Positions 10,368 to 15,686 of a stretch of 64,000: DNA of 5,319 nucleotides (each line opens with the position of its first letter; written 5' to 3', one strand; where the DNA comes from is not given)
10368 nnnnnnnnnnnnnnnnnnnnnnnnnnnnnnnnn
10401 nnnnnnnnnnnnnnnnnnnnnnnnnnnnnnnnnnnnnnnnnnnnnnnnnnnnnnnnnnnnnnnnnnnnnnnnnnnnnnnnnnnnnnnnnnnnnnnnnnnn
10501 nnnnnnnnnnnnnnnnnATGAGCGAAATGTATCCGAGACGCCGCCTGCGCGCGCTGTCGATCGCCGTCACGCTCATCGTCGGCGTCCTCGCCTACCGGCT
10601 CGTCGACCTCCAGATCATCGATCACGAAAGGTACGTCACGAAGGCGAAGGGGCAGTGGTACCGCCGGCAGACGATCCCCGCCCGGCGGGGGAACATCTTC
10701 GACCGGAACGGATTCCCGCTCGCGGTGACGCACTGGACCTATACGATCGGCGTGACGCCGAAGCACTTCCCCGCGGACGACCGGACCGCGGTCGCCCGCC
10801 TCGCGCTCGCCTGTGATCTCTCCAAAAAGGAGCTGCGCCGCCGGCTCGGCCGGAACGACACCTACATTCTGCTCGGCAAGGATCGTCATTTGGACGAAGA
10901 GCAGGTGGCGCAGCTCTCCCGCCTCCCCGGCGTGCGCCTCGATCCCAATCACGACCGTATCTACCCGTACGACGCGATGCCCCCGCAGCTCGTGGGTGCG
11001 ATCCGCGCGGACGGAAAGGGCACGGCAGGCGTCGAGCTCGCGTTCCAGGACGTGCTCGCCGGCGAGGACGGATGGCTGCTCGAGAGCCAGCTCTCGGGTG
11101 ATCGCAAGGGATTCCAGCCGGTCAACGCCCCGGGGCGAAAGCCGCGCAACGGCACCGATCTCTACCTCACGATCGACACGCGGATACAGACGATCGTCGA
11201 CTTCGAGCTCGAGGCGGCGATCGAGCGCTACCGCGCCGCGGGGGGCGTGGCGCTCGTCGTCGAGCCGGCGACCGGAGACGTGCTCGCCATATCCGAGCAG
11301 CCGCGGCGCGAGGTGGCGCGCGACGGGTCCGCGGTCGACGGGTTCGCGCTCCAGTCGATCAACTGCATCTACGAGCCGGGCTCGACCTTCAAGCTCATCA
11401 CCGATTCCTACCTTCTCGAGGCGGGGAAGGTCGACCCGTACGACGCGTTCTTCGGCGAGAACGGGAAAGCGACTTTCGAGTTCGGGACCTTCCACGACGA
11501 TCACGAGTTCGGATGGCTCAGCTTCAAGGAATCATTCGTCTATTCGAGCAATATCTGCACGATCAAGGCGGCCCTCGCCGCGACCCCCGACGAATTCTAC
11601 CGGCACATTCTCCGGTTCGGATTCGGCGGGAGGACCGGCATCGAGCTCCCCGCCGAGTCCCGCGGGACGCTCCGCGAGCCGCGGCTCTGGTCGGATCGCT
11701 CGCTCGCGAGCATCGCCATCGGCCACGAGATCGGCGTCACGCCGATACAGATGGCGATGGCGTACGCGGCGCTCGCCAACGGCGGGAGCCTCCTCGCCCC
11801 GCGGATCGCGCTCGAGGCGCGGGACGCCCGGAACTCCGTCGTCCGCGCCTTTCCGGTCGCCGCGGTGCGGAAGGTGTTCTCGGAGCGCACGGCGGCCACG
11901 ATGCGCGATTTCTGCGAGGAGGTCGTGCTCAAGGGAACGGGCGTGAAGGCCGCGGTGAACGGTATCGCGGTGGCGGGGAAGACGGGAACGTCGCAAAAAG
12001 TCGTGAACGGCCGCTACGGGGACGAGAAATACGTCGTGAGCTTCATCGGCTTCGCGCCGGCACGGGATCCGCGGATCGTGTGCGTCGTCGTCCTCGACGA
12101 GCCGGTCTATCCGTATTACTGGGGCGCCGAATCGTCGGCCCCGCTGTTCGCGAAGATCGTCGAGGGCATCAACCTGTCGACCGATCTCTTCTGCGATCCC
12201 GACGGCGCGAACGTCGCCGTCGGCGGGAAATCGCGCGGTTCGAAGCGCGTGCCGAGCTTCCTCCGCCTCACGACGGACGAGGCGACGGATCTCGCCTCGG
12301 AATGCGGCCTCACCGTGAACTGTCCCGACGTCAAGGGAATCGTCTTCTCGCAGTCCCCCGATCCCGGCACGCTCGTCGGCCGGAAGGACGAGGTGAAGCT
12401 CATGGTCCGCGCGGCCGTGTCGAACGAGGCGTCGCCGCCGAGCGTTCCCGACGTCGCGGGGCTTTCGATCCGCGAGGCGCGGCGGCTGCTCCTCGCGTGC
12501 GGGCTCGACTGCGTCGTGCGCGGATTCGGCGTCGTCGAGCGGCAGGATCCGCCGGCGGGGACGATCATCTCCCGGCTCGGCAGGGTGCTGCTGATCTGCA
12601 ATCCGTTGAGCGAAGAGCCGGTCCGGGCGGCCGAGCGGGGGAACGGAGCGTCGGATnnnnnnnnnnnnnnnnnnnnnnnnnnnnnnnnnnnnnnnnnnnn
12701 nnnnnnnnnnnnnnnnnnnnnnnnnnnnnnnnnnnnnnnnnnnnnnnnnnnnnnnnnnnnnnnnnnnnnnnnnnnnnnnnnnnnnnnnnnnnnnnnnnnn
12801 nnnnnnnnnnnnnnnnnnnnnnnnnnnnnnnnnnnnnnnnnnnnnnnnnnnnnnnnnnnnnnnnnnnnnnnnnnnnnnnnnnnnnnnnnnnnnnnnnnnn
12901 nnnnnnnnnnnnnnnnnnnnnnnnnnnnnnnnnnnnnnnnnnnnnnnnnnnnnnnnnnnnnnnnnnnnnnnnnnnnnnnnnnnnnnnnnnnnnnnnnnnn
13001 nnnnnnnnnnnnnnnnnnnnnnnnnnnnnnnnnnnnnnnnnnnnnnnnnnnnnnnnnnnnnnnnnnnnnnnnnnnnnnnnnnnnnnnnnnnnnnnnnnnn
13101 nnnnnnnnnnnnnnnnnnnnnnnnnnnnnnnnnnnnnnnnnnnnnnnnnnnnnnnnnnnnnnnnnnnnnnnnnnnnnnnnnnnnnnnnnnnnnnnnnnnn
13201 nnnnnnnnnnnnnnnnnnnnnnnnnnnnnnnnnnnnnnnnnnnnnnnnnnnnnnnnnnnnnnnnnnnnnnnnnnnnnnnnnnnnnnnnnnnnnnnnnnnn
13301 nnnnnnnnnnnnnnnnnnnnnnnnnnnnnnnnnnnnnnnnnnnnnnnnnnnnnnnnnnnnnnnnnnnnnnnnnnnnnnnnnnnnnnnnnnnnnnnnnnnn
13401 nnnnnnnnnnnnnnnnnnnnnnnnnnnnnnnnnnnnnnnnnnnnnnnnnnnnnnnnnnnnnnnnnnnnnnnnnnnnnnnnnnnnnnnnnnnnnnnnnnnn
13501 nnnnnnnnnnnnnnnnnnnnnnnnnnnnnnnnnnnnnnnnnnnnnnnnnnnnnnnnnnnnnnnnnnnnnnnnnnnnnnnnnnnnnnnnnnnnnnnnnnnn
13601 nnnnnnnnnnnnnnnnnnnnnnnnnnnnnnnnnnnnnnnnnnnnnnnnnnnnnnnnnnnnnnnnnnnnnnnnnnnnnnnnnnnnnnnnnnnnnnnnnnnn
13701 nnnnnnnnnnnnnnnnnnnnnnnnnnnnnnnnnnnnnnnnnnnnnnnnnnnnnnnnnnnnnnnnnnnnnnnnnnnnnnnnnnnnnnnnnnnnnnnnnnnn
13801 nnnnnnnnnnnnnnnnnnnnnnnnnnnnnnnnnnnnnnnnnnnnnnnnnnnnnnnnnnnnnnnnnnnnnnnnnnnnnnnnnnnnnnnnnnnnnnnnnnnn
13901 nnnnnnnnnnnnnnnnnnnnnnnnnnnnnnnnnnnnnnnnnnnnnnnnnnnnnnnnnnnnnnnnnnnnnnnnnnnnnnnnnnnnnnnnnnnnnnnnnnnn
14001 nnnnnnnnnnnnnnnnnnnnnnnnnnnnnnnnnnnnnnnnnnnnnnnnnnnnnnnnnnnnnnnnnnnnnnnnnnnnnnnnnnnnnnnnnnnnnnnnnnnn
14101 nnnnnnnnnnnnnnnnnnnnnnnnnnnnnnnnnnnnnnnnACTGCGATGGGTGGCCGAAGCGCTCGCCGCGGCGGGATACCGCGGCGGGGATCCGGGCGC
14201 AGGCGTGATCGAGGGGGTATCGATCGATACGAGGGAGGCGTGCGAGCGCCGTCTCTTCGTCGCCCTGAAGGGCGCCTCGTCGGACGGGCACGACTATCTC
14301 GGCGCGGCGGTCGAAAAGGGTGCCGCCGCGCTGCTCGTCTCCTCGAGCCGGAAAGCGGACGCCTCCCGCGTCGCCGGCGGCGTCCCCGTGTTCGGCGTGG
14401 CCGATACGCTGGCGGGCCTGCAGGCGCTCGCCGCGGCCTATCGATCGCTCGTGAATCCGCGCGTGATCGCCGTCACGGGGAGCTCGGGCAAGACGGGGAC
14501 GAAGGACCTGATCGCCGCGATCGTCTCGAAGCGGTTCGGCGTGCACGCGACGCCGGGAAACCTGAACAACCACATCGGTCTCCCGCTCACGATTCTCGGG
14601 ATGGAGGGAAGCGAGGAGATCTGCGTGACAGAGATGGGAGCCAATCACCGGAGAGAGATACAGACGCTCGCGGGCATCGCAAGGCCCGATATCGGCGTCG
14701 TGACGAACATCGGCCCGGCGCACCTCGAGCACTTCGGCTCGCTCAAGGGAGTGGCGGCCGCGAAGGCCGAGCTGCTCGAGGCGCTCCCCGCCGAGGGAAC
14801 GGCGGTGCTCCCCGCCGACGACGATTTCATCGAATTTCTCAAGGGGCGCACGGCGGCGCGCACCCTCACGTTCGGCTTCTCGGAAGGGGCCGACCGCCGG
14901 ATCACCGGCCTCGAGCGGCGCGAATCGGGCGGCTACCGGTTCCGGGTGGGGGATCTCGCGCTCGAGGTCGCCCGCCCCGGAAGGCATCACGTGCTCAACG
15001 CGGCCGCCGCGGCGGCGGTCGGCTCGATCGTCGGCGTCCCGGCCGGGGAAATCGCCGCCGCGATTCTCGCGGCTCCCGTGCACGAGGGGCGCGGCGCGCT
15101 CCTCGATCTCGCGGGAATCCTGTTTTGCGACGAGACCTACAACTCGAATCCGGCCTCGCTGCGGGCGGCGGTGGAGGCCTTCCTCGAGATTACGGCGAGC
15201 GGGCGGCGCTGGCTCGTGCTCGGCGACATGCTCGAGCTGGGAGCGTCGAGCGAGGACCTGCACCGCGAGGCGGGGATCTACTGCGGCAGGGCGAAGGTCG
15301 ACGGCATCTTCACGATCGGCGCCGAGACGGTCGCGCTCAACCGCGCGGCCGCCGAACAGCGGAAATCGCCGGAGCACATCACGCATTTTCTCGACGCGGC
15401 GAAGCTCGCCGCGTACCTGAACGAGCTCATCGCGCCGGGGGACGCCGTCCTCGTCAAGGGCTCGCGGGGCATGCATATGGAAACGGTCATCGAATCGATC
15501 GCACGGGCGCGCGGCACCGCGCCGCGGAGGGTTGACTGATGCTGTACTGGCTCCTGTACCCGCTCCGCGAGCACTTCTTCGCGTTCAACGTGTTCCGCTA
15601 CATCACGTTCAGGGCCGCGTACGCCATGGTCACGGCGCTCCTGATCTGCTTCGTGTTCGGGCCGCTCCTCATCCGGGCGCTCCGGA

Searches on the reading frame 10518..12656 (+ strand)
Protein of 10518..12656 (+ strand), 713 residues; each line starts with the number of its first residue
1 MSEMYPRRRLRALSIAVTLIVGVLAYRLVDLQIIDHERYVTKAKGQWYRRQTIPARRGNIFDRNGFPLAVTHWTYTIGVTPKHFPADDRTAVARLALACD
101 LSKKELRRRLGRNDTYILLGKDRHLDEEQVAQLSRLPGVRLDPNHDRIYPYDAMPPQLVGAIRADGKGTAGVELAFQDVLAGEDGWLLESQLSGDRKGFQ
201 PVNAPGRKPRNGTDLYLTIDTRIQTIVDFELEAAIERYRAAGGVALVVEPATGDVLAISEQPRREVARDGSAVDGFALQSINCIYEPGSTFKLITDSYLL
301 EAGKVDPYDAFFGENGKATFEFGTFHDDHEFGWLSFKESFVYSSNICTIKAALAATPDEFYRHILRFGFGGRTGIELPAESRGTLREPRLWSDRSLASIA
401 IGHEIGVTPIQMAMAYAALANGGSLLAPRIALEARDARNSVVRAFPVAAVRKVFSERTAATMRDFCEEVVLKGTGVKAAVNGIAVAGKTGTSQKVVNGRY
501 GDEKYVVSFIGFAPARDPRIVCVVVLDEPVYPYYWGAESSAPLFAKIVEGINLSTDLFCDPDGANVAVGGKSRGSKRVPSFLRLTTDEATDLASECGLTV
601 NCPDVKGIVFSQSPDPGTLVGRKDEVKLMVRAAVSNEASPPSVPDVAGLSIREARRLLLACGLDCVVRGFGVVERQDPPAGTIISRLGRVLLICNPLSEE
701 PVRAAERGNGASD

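Call 96: search_protein_families(library=pfam, proteins=[window:10518-12656:+], max_evalue=0.00001)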
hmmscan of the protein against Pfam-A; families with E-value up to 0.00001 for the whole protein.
window:10518-12656:+ (713 aa): 3 families
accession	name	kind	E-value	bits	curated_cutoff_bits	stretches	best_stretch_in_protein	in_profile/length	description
PF00905.27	Transpeptidase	-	4.4e-61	207.1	22.1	1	243-549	1-299/299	Penicillin binding protein transpeptidase domain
PF03793.24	PASTA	-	4.7e-17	62.1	23.2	2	643-692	3-60/64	PASTA domain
PF03717.20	PBP_dimer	-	1.5e-13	52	24.4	1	53-186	2-164/180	Penicillin-binding Protein dimerisation domain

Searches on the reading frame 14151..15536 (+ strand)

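Call 96: search_protein_families(library=pfam, proteins=[window:14151-15536:+], max_evalue=0.00001)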
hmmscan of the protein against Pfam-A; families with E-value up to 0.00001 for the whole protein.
window:14151-15536:+ (462 aa): 3 families
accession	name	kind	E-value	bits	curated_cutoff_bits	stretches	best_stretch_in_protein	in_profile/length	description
PF08245.18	Mur_ligase_M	-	4.4e-46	157.8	24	1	108-290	1-199/200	Mur ligase middle domain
PF02875.26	Mur_ligase_C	-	5.3e-19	69.7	28.4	1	322-439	11-127/127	Mur ligase, glutamate ligase domain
PF01225.30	Mur_ligase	-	4.6e-07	30.6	21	1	20-97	2-94/95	Mur ligase family, catalytic domain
